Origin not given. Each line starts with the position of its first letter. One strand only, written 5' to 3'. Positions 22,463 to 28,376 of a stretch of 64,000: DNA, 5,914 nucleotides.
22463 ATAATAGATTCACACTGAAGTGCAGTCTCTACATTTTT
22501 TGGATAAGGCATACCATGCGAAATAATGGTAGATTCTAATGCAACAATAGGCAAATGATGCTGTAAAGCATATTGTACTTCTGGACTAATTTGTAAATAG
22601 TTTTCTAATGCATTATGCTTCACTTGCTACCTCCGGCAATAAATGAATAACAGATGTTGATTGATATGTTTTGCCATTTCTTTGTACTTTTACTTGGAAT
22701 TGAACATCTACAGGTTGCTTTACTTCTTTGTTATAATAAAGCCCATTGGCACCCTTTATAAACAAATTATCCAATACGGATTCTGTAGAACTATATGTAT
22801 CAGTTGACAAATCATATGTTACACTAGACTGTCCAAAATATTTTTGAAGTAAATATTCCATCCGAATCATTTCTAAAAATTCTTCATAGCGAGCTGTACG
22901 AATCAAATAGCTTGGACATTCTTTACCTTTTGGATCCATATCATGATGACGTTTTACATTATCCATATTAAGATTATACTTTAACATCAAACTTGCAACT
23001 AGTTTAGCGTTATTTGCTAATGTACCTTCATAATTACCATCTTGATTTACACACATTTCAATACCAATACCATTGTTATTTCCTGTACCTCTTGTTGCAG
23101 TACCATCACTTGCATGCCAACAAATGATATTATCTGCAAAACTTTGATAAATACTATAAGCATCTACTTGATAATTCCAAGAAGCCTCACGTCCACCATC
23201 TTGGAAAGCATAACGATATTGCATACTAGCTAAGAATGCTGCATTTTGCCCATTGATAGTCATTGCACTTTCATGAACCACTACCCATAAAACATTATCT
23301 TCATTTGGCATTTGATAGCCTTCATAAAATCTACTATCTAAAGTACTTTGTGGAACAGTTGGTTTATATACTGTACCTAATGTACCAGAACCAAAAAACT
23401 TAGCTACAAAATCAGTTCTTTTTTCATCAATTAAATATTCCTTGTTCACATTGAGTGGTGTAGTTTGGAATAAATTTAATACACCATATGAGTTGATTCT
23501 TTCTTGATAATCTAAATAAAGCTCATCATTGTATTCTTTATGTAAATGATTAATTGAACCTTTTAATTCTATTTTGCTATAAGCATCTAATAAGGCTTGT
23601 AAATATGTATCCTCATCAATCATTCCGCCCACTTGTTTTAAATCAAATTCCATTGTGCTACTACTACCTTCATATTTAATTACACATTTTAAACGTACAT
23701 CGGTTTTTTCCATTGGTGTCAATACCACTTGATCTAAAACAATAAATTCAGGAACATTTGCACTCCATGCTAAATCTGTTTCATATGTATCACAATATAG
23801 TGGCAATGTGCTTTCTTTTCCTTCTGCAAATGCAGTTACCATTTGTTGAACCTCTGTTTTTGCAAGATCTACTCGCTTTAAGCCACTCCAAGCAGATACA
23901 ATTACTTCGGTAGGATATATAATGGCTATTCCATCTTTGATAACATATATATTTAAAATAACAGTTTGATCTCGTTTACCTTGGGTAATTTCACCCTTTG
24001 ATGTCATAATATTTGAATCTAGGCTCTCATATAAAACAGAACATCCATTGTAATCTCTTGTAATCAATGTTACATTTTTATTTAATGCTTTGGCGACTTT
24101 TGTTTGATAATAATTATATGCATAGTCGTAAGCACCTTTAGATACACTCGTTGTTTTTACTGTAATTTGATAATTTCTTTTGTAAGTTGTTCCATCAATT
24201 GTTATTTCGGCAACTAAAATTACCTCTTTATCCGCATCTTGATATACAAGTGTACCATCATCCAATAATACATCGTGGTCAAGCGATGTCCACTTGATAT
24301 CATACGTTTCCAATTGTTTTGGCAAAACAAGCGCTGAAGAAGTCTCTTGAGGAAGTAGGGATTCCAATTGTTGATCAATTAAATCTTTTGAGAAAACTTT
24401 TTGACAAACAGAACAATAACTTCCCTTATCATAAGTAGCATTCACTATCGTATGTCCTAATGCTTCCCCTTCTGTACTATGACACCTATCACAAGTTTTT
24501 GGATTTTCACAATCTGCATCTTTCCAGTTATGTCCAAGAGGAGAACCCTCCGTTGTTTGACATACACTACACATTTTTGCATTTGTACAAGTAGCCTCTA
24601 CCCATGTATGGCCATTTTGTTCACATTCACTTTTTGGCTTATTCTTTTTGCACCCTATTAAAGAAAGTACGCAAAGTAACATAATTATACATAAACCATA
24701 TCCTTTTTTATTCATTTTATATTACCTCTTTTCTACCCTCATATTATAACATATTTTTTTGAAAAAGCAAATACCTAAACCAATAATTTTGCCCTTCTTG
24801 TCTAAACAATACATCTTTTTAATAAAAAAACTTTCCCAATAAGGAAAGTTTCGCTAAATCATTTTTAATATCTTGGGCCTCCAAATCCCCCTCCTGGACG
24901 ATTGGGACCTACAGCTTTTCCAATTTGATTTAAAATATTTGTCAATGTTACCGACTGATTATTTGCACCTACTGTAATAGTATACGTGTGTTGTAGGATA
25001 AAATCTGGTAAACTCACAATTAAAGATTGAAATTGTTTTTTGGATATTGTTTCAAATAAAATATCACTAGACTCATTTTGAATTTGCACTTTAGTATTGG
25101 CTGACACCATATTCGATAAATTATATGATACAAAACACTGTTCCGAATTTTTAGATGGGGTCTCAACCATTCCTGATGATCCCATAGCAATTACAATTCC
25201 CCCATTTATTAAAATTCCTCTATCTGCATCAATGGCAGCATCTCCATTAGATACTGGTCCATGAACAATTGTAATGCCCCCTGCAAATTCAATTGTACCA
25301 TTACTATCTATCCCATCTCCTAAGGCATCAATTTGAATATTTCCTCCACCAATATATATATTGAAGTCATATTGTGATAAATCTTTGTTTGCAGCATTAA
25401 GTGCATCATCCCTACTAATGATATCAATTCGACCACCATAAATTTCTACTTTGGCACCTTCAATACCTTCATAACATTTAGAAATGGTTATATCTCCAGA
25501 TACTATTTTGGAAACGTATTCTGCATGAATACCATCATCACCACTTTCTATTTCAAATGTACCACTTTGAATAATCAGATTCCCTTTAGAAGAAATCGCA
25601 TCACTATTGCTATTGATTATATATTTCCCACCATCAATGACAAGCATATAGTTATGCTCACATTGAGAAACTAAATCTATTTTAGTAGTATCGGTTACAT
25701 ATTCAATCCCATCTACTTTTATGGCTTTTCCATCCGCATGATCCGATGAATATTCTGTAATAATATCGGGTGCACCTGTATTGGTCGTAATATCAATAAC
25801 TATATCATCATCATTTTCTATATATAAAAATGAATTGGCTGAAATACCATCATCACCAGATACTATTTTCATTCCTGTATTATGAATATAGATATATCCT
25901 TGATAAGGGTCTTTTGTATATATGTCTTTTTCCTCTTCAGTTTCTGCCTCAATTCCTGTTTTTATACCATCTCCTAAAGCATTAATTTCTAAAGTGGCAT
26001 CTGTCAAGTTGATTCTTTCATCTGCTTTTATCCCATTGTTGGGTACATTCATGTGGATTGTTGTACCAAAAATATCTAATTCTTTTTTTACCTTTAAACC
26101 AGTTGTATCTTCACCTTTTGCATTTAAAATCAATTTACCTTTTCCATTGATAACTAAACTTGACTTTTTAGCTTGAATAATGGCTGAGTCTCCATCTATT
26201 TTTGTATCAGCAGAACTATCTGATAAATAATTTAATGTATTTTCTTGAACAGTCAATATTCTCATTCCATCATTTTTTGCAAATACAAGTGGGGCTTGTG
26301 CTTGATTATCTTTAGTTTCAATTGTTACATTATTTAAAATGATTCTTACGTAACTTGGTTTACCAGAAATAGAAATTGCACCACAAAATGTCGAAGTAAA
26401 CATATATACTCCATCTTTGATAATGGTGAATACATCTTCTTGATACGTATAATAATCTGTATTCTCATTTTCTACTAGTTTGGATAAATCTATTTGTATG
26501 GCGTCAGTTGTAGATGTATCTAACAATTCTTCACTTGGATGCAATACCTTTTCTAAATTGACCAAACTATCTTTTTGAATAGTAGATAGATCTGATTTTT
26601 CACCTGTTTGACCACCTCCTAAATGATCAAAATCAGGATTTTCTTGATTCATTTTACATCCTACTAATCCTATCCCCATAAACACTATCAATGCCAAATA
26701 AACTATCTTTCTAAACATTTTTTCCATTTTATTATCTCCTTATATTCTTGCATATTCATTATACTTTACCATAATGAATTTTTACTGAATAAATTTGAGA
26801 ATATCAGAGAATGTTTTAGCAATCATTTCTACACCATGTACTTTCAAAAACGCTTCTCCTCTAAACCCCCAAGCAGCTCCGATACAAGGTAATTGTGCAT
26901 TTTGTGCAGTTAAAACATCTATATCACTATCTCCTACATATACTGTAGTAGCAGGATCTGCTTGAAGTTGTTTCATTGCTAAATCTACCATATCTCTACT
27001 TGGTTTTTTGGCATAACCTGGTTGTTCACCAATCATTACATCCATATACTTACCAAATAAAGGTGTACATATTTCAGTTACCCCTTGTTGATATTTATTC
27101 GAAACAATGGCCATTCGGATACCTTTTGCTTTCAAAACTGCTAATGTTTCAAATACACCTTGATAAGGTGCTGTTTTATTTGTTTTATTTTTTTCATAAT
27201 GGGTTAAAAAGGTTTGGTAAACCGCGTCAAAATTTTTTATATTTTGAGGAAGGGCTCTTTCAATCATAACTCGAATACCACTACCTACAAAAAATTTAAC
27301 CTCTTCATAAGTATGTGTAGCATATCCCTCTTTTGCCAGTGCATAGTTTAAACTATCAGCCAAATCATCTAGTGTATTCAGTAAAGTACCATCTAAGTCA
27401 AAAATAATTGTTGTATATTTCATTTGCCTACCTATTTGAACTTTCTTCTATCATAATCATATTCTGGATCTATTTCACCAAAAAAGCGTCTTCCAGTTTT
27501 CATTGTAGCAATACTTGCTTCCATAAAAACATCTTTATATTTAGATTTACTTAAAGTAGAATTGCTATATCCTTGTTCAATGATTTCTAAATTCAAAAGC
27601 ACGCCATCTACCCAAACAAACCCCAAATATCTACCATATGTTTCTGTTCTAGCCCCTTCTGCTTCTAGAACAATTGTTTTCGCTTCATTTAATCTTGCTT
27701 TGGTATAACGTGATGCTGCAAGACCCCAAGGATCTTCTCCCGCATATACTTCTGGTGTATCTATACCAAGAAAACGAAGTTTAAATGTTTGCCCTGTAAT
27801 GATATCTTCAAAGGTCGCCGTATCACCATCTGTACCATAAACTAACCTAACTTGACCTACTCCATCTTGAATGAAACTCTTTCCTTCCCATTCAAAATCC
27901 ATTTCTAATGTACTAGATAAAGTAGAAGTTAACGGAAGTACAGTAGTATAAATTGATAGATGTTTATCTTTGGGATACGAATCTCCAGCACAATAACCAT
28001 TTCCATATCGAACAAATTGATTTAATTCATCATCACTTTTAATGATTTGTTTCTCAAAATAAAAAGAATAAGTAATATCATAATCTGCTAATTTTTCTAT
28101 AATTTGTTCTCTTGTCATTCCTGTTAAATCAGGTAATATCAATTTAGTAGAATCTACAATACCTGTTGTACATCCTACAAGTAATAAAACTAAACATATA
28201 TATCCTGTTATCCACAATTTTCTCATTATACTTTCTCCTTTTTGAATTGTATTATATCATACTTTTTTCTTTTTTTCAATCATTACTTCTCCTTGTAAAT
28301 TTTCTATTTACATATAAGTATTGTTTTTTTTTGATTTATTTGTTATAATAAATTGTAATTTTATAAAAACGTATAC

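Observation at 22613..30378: Novel extracellular Cys3-His repeat module shared by two lipoprotein peptidoglycan hydrolases (amidase_2 and CHAP) arranged as an inverted pair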

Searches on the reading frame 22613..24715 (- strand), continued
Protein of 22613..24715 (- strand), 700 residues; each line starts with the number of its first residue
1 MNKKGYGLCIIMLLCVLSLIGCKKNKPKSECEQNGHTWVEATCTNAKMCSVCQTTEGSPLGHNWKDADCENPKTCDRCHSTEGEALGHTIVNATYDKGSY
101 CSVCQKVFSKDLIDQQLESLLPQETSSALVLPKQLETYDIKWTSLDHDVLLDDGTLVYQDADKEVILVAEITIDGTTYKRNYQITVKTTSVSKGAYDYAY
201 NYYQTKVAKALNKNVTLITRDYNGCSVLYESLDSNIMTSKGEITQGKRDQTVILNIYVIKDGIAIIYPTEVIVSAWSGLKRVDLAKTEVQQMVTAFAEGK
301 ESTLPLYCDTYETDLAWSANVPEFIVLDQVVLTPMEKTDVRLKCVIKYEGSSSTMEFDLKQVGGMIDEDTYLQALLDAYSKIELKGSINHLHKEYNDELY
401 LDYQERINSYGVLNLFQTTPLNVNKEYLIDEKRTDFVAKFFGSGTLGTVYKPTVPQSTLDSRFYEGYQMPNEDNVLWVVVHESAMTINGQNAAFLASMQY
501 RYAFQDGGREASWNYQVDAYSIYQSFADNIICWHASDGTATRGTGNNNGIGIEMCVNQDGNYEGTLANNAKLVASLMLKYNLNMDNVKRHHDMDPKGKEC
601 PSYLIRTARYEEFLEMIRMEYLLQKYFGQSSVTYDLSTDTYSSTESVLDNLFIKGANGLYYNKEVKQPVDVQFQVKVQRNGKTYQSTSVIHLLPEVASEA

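Call 69: fold_search(model_id=the predicted structure, library=pdb)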
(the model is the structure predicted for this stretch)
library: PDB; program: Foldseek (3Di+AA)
matches with E <= 10: 1454; with E <= 0.001: 24
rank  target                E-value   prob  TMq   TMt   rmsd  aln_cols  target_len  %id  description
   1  3rdr                  1.7e-11  1.00  0.19  0.82   3.9       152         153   36  Structure of the catalytic domain of XlyA (released 2011-08-10)
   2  3hmb_B                5.0e-11  1.00  0.19  0.81   4.5       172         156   31  Mutant endolysin from Bacillus subtilis (released 2010-06-09)
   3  3hmb_A                3.5e-10  1.00  0.19  0.82   6.8       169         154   31  Mutant endolysin from Bacillus subtilis (released 2010-06-09)
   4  2ar3_A                1.1e-09  1.00  0.19  0.79   6.9       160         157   22  E90A mutant structure of PlyL (released 2006-06-06)
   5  1yb0_A                3.6e-09  1.00  0.18  0.78   8.1       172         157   23  Structure of PlyL (released 2005-08-23)
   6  2ar3_B                4.5e-09  1.00  0.19  0.78   7.0       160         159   22  E90A mutant structure of PlyL (released 2006-06-06)
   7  1yb0_B                7.9e-09  1.00  0.18  0.78   7.0       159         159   23  Structure of PlyL (released 2005-08-23)
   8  2l47_MODEL_1_A        2.0e-08  1.00  0.19  0.74   7.5       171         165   23  Solution structure of the PlyG catalytic domain (released 2011-10-12)
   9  4knl_D                1.2e-06  1.00  0.18  0.58  11.9       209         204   18  Crystal structure of Staphylococcus aureus hydrolase AmiA in complex with its ligand (released 2014-03-12)
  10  3lat_A                1.5e-06  1.00  0.18  0.56  11.7       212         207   18  Crystal structure of Staphylococcus peptidoglycan hydrolase AmiE (released 2010-03-23)
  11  4knk_A                1.7e-06  1.00  0.18  0.57  11.9       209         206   18  Crystal structure of Staphylococcus aureus hydrolase AmiA (released 2014-03-12)
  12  4knl_A                1.9e-06  1.00  0.18  0.56  12.0       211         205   18  Crystal structure of Staphylococcus aureus hydrolase AmiA in complex with its ligand (released 2014-03-12)
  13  4knk_B                1.9e-06  1.00  0.18  0.56  11.7       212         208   17  Crystal structure of Staphylococcus aureus hydrolase AmiA (released 2014-03-12)
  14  8c4d                  2.2e-06  1.00  0.17  0.61   3.1       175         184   22  N-acetylmuramoyl-L-alanine amidase from Enterococcus faecium prophage genome (released 2023-12-13)
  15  4knl_C                2.5e-06  1.00  0.18  0.55  11.9       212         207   17  Crystal structure of Staphylococcus aureus hydrolase AmiA in complex with its ligand (released 2014-03-12)
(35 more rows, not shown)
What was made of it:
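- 22613..24715 (-): Gene A: lipoprotein N-acetylmuramoyl-L-alanine amidase (700 aa) = signal peptide, cap, 3 Cys/His units, helix, aBig_2-like beta domains, Amidase_2, C-terminal beta domain. The amidase domain matches the endolysins XlyA (E 1.7e-11), PlyL and PlyG (call 69).
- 22910..23296 (-): A Amidase_2 catalytic domain. Fold match to XlyA, PlyL and PlyG (call 69).
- On Amidase_2 (PF01510) N-acetylmuramoyl-L-alanine amidase: Foldseek matches XlyA at E 1.7e-11, plus PlyL, PlyG and AmiA/AmiE (call 69).
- The amidase domain is of the endolysin type (call 69).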

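Call 72: search_protein_families(library=pfam, proteins=[L001:5182-6306:-], max_evalue=0.001)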
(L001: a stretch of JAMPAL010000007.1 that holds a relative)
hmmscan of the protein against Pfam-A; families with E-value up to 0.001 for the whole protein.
L001:5182-6306:- (374 aa): 1 family
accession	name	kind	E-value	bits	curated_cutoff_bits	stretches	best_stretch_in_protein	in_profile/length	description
PF00583.31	Acetyltransf_1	-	0.00015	22.5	20.7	0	282-337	42-95/116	Acetyltransferase (GNAT) family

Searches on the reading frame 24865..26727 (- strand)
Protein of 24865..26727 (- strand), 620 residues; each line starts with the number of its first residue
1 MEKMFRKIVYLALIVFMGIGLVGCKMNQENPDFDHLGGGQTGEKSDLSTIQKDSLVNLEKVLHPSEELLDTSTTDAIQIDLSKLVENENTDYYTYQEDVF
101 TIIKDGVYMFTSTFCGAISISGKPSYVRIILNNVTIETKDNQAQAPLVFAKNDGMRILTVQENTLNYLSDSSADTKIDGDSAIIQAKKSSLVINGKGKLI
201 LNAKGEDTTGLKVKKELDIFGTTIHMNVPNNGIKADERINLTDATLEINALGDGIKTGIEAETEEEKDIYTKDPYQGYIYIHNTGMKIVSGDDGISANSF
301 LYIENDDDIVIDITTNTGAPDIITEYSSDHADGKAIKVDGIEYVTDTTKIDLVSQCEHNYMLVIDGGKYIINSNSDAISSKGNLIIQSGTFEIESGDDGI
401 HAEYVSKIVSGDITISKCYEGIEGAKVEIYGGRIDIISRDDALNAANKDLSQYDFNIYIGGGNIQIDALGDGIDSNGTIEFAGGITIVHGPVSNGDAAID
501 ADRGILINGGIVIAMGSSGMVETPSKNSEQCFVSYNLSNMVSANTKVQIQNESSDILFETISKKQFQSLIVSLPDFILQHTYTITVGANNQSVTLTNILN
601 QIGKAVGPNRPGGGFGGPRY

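Call 3: search_protein_families(library=pfam, proteins=[window:24865-26727:-], max_evalue=1)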
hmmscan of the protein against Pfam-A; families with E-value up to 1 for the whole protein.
window:24865-26727:- (620 aa): 1 family
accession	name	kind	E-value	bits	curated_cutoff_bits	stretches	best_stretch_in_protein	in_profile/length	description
PF14262.12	Cthe_2159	-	1.3e-47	162.8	25.8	3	97-399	2-262/262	Carbohydrate-binding domain-containing protein Cthe_2159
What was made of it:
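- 24865..26727 (-): Neighbour: Cthe_2159-family lipoprotein (lipobox LVGC); a variable insert of the locus. Pfam E 1e-47 (call 3).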

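Call 4: search_protein_families(library=ncbifam, proteins=[window:24865-26727:-], max_evalue=1)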
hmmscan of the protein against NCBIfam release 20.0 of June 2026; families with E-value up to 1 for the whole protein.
window:24865-26727:- (620 aa): 0 families

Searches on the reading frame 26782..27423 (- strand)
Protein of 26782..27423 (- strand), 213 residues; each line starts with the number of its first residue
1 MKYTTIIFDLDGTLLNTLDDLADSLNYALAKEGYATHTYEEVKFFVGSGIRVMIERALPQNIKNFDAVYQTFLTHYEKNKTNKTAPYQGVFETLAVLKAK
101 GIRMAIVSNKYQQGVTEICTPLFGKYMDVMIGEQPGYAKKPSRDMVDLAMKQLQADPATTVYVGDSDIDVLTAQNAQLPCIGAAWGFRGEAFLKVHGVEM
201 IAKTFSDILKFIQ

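Call 3: search_protein_families(library=pfam, proteins=[window:26782-27423:-], max_evalue=1)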
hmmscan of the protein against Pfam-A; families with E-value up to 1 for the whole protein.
window:26782-27423:- (213 aa): 10 families
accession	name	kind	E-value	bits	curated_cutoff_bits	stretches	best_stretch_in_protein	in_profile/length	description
PF13419.12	HAD_2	-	2.3e-41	142.3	23.8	1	6-182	1-177/178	Haloacid dehalogenase-like hydrolase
PF00702.32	Hydrolase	-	4.1e-24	86.5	26.4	1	4-176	2-190/191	haloacid dehalogenase-like hydrolase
PF12710.13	HAD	-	8.2e-11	43.1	27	1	6-171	1-186/189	haloacid dehalogenase-like hydrolase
PF13242.12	Hydrolase_like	-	5.2e-08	33.1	22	1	139-191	3-56/75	HAD-hyrolase-like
PF13344.12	Hydrolase_6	-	0.00058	20.3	27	1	83-120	12-49/101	Haloacid dehalogenase-like hydrolase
PF20194.3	DUF6557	-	0.0059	17.6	27.8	1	63-115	8-60/144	Family of unknown function (DUF6557)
PF08645.17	PNK3P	-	0.0088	16.2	22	1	108-166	65-126/161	Polynucleotide kinase 3 phosphatase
PF08282.18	Hydrolase_3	-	0.082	13.1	20.9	1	6-30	1-25/255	haloacid dehalogenase-like hydrolase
PF03767.20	Acid_phosphat_B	-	0.17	11.8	27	0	4-40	78-111/230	HAD superfamily, subfamily IIIB (Acid phosphatase)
PF25109.1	HAD_PNKP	-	0.19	12.3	27.6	0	5-16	3-14/143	Polynucleotide kinase PNKP phosphatase domain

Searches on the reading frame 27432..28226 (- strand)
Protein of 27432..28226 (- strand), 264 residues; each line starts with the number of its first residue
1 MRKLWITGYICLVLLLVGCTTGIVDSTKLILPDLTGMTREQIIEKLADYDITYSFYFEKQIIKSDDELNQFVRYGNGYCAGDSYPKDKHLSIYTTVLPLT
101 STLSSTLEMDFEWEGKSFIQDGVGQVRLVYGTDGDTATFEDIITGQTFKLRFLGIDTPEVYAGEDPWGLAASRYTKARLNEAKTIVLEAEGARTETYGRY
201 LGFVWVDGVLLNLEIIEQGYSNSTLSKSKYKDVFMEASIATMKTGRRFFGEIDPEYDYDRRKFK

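Call 3: search_protein_families(library=pfam, proteins=[window:27432-28226:-], max_evalue=1)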
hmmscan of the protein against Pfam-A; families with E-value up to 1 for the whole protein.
window:27432-28226:- (264 aa): 1 family
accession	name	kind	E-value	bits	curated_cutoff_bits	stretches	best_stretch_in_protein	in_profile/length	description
PF00565.23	SNase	-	1.3e-10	42.1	21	1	149-236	1-92/107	Staphylococcal nuclease homologue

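Call 4: search_protein_families(library=ncbifam, proteins=[window:27432-28226:-], max_evalue=1)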
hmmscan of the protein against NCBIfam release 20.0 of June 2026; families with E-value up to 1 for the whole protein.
window:27432-28226:- (264 aa): 6 families
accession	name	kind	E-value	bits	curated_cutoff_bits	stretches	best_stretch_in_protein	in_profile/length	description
NF047969.1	CaNuclEcnA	equivalog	1.5e-16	60.8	180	2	167-238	65-137/151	calcium-activated nuclease EcnA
NF047694.1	TnucaseNucIStaph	equivalog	1.5e-15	57.1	250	1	125-238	46-163/175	thermonuclease NucI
TIGR01062.1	parC_Gneg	equivalog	0.00011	20.4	628.9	1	123-195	63-137/735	DNA topoisomerase IV subunit A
TIGR01063.1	gyrA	equivalog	0.026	12.5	877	1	123-187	63-128/800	DNA topoisomerase (ATP-hydrolyzing) subunit A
NF004043.1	PRK05560.1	equivalog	0.034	12.1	902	1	123-187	64-129/798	DNA gyrase subunit A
NF004044.1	PRK05561.1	subfamily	0.051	12.2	654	1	129-188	65-125/738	DNA topoisomerase (ATP-hydrolyzing)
